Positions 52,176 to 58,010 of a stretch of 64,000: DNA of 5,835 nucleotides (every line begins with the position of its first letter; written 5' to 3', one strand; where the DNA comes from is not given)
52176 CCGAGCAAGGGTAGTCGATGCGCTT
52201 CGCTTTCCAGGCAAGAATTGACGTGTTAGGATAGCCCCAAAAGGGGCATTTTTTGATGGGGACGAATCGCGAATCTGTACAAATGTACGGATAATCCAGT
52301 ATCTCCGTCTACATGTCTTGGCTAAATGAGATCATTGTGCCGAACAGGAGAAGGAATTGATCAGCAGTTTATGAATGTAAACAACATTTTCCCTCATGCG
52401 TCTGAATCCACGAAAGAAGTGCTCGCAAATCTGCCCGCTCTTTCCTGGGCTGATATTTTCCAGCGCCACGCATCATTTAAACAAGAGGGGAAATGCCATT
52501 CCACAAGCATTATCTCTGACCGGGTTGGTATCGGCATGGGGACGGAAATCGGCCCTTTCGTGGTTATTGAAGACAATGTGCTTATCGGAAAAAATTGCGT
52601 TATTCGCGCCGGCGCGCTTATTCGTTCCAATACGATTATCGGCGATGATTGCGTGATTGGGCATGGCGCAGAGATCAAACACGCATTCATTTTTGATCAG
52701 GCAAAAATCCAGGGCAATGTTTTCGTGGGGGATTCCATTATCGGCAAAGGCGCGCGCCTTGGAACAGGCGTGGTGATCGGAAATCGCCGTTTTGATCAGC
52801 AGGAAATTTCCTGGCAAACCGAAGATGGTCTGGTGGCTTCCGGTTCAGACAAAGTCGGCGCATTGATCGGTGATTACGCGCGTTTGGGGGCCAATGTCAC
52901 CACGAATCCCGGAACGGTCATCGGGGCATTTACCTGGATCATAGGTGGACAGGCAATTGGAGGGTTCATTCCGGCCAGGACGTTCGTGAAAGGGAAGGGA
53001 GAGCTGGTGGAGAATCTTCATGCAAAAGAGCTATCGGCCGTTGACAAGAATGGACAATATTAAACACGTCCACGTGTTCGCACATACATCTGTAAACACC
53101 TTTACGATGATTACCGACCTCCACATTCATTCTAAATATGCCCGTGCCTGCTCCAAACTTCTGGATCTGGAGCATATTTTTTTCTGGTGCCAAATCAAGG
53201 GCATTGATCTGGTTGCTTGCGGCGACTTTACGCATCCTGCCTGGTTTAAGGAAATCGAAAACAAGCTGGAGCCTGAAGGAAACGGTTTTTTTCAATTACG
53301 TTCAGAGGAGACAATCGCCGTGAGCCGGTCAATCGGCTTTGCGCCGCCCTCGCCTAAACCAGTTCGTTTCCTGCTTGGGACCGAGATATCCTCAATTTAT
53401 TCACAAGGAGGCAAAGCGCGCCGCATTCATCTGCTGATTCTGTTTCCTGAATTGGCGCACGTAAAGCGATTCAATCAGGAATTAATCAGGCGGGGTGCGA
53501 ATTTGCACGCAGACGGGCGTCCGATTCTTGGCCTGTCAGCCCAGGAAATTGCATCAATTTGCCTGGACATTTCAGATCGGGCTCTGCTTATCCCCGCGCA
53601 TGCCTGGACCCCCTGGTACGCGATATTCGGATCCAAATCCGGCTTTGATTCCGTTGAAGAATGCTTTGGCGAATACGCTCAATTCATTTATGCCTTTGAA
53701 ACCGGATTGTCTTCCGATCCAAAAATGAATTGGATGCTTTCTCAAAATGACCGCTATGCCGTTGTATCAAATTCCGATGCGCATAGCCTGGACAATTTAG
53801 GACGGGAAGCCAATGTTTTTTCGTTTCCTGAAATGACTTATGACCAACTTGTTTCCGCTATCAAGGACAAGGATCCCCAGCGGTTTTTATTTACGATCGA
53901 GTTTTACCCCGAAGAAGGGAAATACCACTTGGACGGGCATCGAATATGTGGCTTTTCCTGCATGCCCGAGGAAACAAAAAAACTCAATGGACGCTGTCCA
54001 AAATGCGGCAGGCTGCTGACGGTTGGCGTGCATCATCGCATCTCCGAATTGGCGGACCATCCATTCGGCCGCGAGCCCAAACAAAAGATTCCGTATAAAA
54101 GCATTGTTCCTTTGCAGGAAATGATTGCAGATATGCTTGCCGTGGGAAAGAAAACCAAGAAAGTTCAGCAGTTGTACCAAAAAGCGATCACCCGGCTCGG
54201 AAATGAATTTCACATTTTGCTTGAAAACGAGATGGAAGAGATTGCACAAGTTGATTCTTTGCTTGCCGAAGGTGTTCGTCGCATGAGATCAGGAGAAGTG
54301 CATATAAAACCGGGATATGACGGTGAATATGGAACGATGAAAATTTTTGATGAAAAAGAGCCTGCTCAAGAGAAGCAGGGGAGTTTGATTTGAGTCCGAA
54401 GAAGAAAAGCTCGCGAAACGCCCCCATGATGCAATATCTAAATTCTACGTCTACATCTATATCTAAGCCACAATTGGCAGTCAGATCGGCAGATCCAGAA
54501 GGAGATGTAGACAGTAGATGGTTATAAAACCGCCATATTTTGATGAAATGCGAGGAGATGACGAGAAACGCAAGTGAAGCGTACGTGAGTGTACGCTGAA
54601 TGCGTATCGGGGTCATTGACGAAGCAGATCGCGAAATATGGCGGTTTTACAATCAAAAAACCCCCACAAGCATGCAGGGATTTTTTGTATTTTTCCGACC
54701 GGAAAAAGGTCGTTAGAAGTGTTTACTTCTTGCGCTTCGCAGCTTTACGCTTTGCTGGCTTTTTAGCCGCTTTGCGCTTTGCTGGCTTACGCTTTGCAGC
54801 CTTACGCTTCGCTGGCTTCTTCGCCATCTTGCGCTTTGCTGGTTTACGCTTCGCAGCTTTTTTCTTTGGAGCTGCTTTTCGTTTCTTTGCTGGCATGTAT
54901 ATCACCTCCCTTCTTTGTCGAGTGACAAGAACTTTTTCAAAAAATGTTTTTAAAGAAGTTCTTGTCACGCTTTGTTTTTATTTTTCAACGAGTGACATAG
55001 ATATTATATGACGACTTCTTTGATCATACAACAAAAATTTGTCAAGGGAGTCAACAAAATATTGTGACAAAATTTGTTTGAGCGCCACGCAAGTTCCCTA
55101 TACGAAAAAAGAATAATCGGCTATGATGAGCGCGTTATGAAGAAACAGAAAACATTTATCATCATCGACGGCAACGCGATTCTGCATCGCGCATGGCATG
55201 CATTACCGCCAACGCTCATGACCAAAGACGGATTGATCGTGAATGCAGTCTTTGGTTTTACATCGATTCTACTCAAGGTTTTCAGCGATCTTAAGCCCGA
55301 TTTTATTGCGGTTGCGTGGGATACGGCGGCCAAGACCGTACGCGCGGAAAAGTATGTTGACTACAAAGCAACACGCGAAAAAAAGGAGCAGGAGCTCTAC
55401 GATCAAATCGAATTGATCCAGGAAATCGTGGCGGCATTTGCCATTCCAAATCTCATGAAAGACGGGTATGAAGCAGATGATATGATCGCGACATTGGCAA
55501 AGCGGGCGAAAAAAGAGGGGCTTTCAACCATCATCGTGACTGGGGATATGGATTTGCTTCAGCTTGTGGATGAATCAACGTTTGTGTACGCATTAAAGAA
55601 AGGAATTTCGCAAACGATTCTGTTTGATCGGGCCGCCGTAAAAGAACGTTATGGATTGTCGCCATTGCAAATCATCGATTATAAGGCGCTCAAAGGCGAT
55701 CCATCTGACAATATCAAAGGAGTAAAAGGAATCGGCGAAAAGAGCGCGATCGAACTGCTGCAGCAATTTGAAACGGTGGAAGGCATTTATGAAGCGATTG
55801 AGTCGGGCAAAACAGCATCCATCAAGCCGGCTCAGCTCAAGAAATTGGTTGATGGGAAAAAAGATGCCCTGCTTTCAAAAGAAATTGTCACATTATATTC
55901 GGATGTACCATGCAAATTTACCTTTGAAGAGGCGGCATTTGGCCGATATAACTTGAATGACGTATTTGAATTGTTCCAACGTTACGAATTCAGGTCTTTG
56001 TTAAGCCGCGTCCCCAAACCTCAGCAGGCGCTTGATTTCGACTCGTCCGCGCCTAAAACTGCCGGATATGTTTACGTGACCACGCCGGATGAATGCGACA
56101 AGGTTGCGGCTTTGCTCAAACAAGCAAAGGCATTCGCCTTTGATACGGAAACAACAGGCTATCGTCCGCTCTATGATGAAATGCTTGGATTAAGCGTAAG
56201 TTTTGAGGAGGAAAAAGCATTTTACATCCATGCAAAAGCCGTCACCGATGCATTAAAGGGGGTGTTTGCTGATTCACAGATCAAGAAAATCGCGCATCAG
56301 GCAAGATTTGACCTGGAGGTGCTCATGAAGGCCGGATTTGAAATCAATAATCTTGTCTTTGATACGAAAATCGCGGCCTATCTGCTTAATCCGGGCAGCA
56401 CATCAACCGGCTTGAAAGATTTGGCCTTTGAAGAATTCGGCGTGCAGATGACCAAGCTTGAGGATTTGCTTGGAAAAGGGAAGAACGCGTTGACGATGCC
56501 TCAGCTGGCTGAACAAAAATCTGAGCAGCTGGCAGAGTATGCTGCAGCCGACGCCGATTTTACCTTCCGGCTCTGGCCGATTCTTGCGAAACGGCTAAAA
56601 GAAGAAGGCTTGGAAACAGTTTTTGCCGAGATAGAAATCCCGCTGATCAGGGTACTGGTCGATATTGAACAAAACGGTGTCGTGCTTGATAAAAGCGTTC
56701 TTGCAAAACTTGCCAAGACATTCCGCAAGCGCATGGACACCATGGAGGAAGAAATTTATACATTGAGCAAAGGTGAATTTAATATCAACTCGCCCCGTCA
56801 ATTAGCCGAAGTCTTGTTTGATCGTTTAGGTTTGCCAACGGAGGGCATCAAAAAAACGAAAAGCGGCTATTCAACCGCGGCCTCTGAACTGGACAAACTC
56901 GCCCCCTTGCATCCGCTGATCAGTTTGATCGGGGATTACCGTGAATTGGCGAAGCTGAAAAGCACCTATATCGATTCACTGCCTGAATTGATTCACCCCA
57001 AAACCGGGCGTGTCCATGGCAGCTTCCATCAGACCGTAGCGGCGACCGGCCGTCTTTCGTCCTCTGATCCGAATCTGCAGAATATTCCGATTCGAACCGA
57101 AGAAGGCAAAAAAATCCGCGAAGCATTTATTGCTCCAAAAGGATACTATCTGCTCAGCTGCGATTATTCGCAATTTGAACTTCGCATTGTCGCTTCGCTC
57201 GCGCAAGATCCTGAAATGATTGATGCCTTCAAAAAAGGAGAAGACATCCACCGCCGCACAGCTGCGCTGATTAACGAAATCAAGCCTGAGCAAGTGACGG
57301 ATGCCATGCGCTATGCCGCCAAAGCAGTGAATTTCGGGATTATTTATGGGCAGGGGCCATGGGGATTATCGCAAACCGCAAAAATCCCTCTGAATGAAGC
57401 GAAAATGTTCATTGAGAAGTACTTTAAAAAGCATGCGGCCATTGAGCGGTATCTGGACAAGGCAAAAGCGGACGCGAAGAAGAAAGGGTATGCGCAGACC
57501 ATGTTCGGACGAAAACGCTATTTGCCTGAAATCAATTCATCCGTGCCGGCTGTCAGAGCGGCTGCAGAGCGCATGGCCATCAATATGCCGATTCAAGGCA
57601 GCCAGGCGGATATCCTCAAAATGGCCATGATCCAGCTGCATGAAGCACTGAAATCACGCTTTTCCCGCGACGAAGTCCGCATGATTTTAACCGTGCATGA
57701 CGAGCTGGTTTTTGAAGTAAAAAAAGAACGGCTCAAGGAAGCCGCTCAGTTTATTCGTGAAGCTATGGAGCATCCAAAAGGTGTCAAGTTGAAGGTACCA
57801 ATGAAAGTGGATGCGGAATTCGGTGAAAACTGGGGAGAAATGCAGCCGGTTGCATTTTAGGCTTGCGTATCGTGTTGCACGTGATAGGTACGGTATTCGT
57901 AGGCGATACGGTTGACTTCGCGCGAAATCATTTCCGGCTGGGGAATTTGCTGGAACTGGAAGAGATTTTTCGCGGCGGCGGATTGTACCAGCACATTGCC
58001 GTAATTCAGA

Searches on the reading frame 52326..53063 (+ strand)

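Call 76: search_protein_families(library=pfam, proteins=[window:52326-53063:+], max_evalue=0.001)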
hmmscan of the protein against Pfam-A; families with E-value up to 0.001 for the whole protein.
window:52326-53063:+ (245 aa): 6 families
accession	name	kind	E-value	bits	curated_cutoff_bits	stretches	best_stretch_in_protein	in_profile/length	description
PF00132.30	Hexapep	-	1.6e-20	72.3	27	3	84-119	1-36/36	Bacterial transferase hexapeptide (six repeats)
PF25084.1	LbH_EIF2B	-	1.3e-17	64.2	54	1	80-153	17-89/105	EIF2B subunit epsilon LbH domain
PF24894.1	Hexapep_GlmU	-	3.9e-09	37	23.3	1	84-170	18-102/104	GlmU-like, C-terminal hexapeptide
PF14602.12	Hexapep_2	-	2.5e-07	30.8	27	1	79-114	2-29/34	Hexapeptide repeat of succinyl-transferase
PF25087.1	GMPPB_C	-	2e-06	27.9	39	1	62-147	12-96/110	GMPPB C-terminal domain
PF25247.1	LbH_GLGC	-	0.00018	21.9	27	0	84-120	73-108/135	GLGC left-handed parallel beta-helix domain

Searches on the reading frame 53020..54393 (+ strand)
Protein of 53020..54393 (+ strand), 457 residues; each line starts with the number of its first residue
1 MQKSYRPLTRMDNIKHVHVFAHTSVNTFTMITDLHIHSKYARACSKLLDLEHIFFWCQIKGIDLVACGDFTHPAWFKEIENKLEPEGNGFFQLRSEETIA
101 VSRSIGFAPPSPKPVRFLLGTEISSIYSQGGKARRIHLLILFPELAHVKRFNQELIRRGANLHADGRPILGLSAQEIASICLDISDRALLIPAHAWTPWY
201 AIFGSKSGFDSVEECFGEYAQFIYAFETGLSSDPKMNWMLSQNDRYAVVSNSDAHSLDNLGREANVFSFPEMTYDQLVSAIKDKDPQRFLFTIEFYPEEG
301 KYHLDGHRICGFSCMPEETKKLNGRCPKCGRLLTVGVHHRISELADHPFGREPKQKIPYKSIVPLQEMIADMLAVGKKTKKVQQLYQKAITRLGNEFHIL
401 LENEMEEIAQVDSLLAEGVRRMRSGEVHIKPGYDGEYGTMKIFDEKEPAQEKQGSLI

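Call 76: search_protein_families(library=pfam, proteins=[window:53020-54393:+], max_evalue=0.001)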
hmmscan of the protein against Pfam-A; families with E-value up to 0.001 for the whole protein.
window:53020-54393:+ (457 aa): 1 family
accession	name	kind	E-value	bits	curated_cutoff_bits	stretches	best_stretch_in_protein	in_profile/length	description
PF13263.12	PHP_C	-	5.6e-06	26.2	21.3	1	246-283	16-53/56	PHP-associated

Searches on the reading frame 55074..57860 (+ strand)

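Call 77: search_protein_families(library=pfam, proteins=[window:55074-57860:+], max_evalue=0.001)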
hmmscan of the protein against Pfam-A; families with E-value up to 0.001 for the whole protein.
window:55074-57860:+ (928 aa): 5 families
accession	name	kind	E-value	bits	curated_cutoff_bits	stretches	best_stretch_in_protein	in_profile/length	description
PF00476.26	DNA_pol_A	-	4e-156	520.2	34.3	1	542-922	3-381/381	DNA polymerase family A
PF02739.22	5_3_exonuc_N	-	7.5e-52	175.8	34.3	1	28-194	2-164/164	5'-3' exonuclease, N-terminal resolvase-like domain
PF01612.26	DNA_pol_A_exo1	-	3.1e-32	112.2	23.6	1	332-508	1-172/173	3'-5' exonuclease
PF01367.25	5_3_exonuc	-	7.6e-27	94.1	40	1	196-291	2-93/97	5'-3' exonuclease, C-terminal SAM fold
PF22619.2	DNA_polI_exo1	-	7.7e-11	42.4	27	1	361-489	6-133/140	DNA polymerase I, ribonuclease H-like domain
